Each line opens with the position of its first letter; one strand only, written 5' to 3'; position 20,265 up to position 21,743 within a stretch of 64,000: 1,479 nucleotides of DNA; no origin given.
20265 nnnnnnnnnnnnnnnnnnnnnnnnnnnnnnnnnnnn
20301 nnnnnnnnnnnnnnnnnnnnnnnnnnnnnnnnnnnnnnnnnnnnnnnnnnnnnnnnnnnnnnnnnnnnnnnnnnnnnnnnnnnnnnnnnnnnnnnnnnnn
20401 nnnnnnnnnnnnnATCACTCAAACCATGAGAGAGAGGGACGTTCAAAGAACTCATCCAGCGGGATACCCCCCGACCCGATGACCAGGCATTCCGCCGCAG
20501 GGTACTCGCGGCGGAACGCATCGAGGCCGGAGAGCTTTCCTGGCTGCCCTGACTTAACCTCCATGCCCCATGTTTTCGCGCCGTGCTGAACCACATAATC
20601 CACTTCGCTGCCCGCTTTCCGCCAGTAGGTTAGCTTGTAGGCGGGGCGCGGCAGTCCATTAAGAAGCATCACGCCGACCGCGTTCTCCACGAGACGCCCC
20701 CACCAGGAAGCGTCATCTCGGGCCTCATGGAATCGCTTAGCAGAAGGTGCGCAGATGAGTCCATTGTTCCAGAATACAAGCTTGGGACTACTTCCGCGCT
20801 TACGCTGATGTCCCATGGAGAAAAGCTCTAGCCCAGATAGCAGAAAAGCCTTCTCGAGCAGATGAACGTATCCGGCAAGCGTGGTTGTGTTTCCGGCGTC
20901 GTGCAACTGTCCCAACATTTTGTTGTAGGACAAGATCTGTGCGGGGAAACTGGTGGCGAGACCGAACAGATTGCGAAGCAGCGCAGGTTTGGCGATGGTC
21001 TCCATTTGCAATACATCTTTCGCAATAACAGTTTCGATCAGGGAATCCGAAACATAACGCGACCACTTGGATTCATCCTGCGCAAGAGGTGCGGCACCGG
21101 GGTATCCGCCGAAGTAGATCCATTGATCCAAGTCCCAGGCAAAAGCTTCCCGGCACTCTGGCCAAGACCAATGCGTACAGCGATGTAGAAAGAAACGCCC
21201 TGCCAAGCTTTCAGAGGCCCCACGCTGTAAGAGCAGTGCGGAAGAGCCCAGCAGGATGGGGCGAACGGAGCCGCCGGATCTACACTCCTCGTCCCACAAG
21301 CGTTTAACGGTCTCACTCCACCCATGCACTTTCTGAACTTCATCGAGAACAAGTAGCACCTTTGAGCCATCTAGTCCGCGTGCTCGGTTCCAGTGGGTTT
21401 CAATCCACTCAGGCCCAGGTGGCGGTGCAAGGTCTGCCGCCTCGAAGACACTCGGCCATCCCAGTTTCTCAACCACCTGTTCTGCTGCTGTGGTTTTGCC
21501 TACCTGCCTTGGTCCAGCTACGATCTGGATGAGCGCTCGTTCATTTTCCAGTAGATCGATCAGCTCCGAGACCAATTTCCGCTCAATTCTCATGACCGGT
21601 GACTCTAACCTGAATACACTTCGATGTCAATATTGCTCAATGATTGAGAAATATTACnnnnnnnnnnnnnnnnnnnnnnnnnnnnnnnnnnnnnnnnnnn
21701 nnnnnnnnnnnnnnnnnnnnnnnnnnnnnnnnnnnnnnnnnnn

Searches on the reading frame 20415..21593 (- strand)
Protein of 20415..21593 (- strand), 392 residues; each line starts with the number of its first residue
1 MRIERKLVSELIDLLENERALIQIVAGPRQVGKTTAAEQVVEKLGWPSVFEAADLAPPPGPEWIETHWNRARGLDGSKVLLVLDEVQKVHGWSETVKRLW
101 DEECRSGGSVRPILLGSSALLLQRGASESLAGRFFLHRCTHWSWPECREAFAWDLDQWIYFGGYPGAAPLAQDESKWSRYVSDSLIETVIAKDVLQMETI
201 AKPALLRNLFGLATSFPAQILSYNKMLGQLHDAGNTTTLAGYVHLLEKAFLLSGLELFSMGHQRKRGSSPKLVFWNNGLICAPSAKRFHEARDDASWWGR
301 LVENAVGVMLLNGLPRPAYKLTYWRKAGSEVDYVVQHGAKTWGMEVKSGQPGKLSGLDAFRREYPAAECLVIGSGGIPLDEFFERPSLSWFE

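Call 53: search_protein_families(library=pfam, proteins=[window:20415-21593:-], max_evalue=0.00001)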
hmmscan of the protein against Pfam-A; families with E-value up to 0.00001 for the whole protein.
window:20415-21593:- (392 aa): 2 families
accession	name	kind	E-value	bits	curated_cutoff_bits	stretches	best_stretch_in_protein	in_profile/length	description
PF13635.12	DUF4143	-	1.9e-23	83.4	28.1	1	192-349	2-160/160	Domain of unknown function (DUF4143)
PF13173.12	AAA_14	-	1.2e-17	64.5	27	1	22-145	4-126/129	AAA domain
